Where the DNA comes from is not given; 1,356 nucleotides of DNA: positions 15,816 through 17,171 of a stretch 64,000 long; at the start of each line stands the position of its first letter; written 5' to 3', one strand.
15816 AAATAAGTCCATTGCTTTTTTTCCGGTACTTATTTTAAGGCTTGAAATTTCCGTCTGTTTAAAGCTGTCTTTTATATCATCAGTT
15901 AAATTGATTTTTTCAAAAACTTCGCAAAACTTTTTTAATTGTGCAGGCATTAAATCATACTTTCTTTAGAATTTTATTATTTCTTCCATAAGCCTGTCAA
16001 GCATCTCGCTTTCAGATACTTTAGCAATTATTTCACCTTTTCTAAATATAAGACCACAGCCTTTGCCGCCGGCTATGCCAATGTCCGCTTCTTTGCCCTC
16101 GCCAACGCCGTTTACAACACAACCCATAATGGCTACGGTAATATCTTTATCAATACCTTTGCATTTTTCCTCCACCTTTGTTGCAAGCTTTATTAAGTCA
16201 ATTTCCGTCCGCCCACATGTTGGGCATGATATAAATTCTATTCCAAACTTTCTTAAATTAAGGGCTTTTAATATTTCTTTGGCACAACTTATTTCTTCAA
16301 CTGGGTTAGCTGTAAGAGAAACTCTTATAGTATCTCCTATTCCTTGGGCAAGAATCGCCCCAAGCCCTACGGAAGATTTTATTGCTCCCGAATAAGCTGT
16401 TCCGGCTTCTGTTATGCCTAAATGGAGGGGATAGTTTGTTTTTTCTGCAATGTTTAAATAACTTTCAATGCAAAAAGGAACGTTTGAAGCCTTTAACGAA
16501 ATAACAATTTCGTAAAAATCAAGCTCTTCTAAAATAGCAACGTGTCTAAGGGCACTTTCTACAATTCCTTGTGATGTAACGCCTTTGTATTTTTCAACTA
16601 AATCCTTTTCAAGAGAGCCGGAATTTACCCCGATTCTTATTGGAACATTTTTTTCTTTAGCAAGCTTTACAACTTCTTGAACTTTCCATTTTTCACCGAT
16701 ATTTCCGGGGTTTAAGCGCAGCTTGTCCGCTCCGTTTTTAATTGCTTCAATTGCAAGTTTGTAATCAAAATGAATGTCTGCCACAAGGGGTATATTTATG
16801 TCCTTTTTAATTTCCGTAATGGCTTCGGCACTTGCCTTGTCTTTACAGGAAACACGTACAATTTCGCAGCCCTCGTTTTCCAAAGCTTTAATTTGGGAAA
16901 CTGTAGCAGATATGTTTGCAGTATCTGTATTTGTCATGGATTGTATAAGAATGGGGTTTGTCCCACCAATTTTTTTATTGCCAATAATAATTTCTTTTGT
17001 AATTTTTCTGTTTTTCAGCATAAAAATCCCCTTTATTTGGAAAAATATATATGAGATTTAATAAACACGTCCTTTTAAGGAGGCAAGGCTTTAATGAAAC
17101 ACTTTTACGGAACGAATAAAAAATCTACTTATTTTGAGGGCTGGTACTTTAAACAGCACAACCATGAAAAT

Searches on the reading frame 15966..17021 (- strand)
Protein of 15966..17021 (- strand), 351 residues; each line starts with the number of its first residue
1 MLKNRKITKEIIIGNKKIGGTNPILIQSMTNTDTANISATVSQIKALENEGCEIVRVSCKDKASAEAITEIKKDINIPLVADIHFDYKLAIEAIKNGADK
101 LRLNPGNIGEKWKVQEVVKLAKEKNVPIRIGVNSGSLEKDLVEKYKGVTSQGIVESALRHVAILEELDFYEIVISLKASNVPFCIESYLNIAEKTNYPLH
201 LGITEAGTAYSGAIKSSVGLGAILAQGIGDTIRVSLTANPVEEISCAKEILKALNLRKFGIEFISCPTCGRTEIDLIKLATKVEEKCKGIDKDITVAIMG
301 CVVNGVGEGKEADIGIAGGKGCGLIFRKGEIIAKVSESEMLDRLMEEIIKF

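Call 85: search_protein_families(library=ncbifam, proteins=[window:15966-17021:-], max_evalue=1e-10)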
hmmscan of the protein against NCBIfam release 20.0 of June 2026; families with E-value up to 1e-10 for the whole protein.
window:15966-17021:- (351 aa): 4 families
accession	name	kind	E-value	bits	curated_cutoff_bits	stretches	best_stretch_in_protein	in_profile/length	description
NF001540.0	PRK00366.1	equivalog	2.2e-147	490.6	345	1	3-349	11-358/364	flavodoxin-dependent (E)-4-hydroxy-3-methylbut-2-enyl-diphosphate synthase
TIGR00612.1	ispG_gcpE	equivalog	8.7e-126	419.9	280.25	1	5-347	1-355/357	(E)-4-hydroxy-3-methylbut-2-enyl-diphosphate synthase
NF002534.0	PRK02048.1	equivalog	1e-72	245.7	886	2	4-256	7-289/613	4-hydroxy-3-methylbut-2-en-1-yl diphosphate synthase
NF001912.0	PRK00694.1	equivalog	3.4e-72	243.9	1045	2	4-253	11-290/606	4-hydroxy-3-methylbut-2-en-1-yl diphosphate synthase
